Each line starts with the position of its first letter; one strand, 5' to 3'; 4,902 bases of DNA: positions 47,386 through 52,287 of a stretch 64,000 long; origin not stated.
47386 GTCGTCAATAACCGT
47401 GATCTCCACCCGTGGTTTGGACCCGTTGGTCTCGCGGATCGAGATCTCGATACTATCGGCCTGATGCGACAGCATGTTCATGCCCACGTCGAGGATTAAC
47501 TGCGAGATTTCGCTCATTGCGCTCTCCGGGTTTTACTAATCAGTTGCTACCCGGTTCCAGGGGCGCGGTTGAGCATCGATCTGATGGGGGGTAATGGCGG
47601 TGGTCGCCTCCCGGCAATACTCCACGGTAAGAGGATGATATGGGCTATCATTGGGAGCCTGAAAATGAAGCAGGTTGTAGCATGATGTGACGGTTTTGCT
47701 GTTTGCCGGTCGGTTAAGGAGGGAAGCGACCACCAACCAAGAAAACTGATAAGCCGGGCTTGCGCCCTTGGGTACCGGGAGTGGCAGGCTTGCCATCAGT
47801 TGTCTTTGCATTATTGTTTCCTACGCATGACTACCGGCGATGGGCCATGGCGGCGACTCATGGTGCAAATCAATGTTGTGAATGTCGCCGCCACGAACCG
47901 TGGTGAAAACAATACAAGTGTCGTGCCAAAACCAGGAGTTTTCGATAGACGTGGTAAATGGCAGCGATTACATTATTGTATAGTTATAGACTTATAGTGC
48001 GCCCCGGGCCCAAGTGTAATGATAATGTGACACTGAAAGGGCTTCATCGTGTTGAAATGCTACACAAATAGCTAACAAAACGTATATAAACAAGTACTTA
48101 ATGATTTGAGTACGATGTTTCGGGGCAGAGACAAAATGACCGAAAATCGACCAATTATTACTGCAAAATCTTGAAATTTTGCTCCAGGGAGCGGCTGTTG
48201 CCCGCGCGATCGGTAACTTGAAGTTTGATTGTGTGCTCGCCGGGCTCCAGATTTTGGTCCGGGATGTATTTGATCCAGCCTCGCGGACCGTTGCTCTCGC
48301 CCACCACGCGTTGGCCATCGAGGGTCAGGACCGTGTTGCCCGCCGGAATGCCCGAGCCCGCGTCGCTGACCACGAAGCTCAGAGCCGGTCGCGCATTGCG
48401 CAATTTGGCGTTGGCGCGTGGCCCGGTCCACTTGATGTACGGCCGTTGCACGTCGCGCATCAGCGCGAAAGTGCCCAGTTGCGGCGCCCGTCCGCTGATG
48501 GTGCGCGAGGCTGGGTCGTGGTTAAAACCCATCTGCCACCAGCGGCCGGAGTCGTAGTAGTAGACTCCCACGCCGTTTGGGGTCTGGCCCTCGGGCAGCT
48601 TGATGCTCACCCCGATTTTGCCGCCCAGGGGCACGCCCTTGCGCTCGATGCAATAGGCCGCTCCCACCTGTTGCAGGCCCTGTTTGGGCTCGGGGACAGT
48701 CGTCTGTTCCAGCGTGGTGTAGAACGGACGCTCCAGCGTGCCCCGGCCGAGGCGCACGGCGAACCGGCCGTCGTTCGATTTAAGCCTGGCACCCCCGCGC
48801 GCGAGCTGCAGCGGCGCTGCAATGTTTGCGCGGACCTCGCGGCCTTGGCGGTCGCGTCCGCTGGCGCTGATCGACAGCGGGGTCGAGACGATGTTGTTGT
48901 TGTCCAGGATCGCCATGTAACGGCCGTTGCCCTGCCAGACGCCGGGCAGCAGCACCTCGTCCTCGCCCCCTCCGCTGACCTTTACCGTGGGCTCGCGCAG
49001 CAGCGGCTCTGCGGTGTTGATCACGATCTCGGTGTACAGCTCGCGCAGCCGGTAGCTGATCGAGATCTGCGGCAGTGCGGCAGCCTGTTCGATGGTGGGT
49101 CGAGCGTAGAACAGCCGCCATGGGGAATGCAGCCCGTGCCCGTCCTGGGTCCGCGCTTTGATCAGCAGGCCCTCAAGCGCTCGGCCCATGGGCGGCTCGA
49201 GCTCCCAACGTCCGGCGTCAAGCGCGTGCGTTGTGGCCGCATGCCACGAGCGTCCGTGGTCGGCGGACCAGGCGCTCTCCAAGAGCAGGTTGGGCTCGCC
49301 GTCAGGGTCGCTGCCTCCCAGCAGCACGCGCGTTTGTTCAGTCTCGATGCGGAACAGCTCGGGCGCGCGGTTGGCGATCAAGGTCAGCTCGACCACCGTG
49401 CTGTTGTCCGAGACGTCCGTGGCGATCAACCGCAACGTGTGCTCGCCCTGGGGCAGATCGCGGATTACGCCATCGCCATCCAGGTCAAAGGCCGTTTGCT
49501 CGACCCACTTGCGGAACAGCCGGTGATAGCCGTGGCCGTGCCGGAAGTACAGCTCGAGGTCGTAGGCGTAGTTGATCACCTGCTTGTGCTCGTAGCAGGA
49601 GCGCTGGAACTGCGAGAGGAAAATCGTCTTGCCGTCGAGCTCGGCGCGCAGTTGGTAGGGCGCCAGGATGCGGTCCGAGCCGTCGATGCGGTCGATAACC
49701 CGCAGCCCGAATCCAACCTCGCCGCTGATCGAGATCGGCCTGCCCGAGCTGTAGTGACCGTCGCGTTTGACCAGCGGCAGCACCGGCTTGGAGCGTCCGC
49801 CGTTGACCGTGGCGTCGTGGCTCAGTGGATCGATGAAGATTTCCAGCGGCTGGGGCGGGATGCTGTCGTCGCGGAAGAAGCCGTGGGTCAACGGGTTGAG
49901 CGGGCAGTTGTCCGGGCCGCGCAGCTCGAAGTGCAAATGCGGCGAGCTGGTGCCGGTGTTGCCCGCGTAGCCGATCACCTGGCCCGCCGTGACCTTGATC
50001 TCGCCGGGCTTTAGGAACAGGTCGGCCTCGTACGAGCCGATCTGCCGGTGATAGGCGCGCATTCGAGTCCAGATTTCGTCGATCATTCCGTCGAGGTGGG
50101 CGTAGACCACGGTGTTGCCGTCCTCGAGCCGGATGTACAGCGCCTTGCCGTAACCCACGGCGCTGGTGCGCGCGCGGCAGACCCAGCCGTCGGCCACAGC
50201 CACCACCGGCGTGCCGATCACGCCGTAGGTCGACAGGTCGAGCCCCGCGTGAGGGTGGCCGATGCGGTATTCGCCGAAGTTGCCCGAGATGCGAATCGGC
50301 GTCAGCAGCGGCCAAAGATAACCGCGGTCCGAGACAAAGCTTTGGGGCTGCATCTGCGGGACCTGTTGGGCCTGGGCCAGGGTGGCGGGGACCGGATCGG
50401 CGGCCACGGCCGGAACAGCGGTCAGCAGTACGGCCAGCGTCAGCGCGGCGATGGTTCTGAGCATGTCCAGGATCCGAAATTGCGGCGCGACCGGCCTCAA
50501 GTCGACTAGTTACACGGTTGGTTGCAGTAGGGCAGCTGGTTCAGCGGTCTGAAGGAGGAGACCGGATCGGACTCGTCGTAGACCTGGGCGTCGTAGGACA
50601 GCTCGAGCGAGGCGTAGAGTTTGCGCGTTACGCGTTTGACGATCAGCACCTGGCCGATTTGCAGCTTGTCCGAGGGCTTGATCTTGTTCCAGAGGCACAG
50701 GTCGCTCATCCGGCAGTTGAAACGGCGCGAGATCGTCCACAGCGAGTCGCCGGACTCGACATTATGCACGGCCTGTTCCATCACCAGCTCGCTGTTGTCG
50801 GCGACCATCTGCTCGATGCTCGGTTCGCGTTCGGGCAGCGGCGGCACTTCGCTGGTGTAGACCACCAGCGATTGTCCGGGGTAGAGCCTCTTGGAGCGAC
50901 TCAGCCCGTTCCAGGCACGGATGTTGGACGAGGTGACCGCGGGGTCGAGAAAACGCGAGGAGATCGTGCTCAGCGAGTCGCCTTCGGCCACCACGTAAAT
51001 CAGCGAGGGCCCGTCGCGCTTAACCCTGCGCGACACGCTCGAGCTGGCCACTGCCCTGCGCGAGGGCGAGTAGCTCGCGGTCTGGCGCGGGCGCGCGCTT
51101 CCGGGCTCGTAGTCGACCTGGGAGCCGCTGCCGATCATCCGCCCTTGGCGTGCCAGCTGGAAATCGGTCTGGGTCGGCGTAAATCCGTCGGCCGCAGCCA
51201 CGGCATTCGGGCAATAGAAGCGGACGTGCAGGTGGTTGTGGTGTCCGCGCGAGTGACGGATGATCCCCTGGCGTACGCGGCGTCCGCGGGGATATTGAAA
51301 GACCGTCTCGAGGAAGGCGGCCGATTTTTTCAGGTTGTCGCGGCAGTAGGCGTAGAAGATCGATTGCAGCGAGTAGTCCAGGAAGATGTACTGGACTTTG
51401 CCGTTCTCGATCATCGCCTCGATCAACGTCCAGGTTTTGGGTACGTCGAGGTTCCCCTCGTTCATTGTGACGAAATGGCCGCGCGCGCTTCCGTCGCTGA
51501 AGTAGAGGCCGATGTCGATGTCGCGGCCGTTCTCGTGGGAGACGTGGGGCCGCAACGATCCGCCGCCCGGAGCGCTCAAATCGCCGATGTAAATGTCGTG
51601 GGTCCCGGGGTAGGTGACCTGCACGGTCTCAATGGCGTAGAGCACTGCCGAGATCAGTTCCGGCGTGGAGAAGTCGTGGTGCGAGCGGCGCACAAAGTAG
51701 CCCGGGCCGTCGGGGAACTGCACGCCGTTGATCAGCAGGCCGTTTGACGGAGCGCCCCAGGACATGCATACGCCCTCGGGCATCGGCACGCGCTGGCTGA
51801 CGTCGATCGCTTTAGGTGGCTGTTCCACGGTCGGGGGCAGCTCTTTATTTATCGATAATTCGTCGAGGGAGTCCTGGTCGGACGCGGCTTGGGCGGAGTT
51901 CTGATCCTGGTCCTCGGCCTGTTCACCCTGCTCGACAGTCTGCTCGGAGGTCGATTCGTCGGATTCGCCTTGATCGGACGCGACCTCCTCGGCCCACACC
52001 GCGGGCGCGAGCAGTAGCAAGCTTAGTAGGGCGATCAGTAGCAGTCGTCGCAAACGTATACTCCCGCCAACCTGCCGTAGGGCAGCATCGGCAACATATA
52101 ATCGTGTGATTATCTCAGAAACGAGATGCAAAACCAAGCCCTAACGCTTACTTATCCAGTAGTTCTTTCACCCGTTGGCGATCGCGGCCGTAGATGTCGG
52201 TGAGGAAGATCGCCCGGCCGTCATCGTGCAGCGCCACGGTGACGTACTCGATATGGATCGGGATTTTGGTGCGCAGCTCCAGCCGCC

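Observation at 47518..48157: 640-bp AT-rich island between two minus-strand genes in a high-GC genome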

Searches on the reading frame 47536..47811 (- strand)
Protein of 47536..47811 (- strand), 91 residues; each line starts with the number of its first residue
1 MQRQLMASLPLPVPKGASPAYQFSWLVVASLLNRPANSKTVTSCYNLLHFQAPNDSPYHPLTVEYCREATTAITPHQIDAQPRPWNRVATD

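Call 10: search_protein_families(library=pfam, proteins=[window:47536-47811:-], max_evalue=0.1)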
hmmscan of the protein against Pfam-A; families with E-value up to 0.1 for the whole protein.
window:47536-47811:- (91 aa): 0 families

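Call 49: list_cluster_members(proteins=[window:47536-47811:-, L002:298-564:-, P0002])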
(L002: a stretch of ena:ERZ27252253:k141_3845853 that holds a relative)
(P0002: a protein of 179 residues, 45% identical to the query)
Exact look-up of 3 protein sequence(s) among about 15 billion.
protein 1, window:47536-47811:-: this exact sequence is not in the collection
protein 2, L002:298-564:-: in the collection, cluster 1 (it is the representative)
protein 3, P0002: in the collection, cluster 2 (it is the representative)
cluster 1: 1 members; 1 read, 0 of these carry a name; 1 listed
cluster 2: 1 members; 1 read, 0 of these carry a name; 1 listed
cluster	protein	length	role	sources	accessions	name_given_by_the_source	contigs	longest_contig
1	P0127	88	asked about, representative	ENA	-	-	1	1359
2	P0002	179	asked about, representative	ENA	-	-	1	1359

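Call 89: predict_structure(protein=window:47539-47811:-)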
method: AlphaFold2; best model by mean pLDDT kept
length: 91 residues; sequences in the alignment: 1
mean_pLDDT: 55.9   pTM: 0.38
mean pLDDT of the five models: 55.9, 53.9, 53.7, 49.4, 46.4
residues with pLDDT >= 90: 0; 70-90: 3; 50-70: 61; < 50: 27
segments of 3 or more residues with pLDDT < 50: 4-10, 74-91
pLDDT, mean of each block of 10 residues (from residue 1): 43 60 68 61 67 57 62 46 39 38
secondary structure, 60 per line:
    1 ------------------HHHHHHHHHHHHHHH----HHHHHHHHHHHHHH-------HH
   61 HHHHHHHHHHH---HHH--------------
elements in order: H19-33 H38-51 H59-71

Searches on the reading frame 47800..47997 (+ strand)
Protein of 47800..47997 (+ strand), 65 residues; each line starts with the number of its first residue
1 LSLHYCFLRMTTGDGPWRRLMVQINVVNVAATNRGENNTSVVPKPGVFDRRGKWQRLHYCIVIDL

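Call 10: search_protein_families(library=pfam, proteins=[window:47800-47997:+], max_evalue=0.1)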
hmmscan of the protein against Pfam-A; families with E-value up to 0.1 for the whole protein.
window:47800-47997:+ (65 aa): 1 family
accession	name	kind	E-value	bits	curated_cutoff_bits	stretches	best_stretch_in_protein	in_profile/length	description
PF03545.18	YopE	-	0.05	14.2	25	1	4-36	4-34/70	Yersinia virulence determinant (YopE)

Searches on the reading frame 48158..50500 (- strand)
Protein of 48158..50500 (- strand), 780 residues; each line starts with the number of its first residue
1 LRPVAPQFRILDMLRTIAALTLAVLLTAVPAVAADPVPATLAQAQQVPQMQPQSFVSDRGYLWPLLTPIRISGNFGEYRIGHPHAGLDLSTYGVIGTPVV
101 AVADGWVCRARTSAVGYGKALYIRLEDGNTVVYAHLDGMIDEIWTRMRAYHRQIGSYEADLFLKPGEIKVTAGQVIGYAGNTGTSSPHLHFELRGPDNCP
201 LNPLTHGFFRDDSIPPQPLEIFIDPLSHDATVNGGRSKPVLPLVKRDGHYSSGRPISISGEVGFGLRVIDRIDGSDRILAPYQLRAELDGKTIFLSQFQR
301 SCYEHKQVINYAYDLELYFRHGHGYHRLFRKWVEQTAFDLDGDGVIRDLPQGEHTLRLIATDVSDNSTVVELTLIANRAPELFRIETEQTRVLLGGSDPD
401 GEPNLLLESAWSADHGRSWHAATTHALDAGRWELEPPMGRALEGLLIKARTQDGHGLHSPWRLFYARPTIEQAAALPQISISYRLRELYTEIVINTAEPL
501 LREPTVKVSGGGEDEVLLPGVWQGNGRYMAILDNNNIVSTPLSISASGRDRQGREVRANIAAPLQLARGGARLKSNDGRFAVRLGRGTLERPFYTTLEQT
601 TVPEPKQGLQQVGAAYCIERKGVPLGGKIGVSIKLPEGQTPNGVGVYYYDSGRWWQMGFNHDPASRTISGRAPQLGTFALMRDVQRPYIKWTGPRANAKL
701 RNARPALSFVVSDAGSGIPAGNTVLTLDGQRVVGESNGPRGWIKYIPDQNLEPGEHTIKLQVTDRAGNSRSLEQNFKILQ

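Call 10: search_protein_families(library=pfam, proteins=[window:48158-50500:-], max_evalue=0.1)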
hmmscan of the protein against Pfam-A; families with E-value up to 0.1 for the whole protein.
window:48158-50500:- (780 aa): 3 families
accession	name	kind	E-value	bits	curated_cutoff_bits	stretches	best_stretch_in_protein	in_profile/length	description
PF01551.29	Peptidase_M23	-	2.3e-16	60.2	28.7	2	83-138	2-54/96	Peptidase family M23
PF19077.6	Big_13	-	5.4e-06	27.3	27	1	725-777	43-99/102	Bacterial Ig-like domain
PF14347.11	DUF4399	-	0.0026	18.6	28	0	750-770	57-77/91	Domain of unknown function (DUF4399)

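Call 21: find_related_loci(query=window:48158-50500:-, collection=genome_contigs, flank=6000)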
Query window:48158-50500:- (780 aa) in genome_contigs; peptide patterns used: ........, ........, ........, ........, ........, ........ (x = any residue, [..] = any of these).
21 stretches matched a pattern, but none encodes a relative of the query by tblastn (E <= 1e-3).

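Call 22: search_protein_families(library=ncbifam, proteins=[window:48158-50500:-], max_evalue=0.01)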
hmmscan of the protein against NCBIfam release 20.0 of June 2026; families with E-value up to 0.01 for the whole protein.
window:48158-50500:- (780 aa): 11 families
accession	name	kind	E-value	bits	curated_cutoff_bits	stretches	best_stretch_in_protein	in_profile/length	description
NF008123.1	PRK10871.1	equivalog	5.4e-10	39.2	311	2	48-140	235-319/365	murein hydrolase activator NlpD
NF008652.0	PRK11649.1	equivalog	3.7e-09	35.8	341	1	59-212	281-415/439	murein DD-endopeptidase MepM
NF050804.1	CellDivDipMCaul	equivalog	9.5e-07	28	900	1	57-138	502-580/634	cell division endopeptidase DipM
NF052336.1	PdgHdaseHSB100310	equivalog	1.4e-06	27.9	500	1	42-138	16-108/316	peptidoglycan hydrolase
NF033707.1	T9SS_sortase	equivalog_domain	2.1e-06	25.7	420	1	740-778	951-988/1095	type IX secretion system sortase PorU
NF040883.1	amid_act_ActS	equivalog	2.9e-06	26.7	375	0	42-140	99-190/242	amidase activator ActS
NF053825.1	PdgNdpepShyA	equivalog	3.6e-05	22.6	700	0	169-220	355-406/425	peptidoglycan DD-endopeptidase ShyA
NF033510.3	Ca_tandemer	repeat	8.6e-05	22.8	50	1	715-769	37-95/96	Ca2+-stabilized repeat-containing adhesin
NF052530.1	Heli_ShapePgp3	exception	0.0016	17.7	300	0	83-193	166-251/270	peptidoglycan metallopeptidase Pgp3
NF047446.1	barrel_OmpL47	domain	0.0035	17.8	40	0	752-770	41-59/68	OmpL47-type beta-barrel domain-containing protein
NF008922.0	PRK12283.1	equivalog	0.0075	15.2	572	0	87-163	121-197/400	tryptophan--tRNA ligase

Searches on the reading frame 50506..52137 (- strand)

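Call 22: search_protein_families(library=ncbifam, proteins=[window:50506-52137:-], max_evalue=0.01)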
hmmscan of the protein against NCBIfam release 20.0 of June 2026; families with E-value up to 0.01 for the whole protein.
window:50506-52137:- (543 aa): 13 families
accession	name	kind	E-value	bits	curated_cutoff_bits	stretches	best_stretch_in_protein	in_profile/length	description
NF004974.0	PRK06347.1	equivalog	1.7e-14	53.7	701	1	359-501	386-524/592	1,4-beta-N-acetylmuramoylhydrolase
NF008050.0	PRK10783.1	equivalog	6.2e-14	51.1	508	2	441-504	331-391/457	murein transglycosylase D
NF006947.1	PRK09429.1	equivalog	5.3e-13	49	272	1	122-314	12-202/256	penicillin-insensitive murein endopeptidase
NF050804.1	CellDivDipMCaul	equivalog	1.1e-10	40.9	900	1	456-508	309-361/634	cell division endopeptidase DipM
NF047755.1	LIC_10271_M23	exception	3.2e-07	30.3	180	1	455-536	24-103/207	LIC_10271 family cell wall hydrolase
NF040883.1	amid_act_ActS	equivalog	4.2e-07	29.5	375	1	453-507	31-85/242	amidase activator ActS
NF010723.1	PRK14125.1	equivalog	7.6e-07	29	60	0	456-477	33-56/87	cell division suppressor protein YneA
NF052398.1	Agg_Promo_Fact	equivalog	1.4e-06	28.7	170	0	445-504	19-77/202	aggregation-promoting factor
NF010495.0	PRK13914.1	equivalog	2.6e-06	26.7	647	1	455-512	199-255/481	invasion associated endopeptidase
NF008399.0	PRK11198.1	equivalog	3.9e-06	27.3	134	0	378-426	95-145/149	peptidoglycan-binding protein LysM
NF047657.1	CellWlHdaseLepto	equivalog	9e-06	25.3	400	1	455-539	26-112/221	hypothetical protein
TIGR02899.1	spore_safA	subfamily_domain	0.003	17.5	67.85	0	460-481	1-22/44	SafA/ExsA family spore coat assembly protein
NF041208.1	celldiv_DipM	equivalog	0.0051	16.1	740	0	449-500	177-227/419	cell division endopeptidase DipM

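Call 51: search_protein_families(library=pfam, proteins=[window:50506-52137:-], max_evalue=0.001)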
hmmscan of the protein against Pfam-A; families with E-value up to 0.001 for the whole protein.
window:50506-52137:- (543 aa): 3 families
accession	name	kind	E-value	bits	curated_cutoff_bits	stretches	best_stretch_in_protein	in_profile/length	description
PF01476.26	LysM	-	1.6e-26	92.4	20.9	2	458-501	1-43/43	LysM domain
PF03411.18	Peptidase_M74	-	2.8e-13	50.5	25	1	128-314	3-190/240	Penicillin-insensitive murein endopeptidase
PF23473.1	LysM3_LYK4_5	-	6.4e-06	26.6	29.3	0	379-420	3-40/48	LYK4/5 LysM3 domain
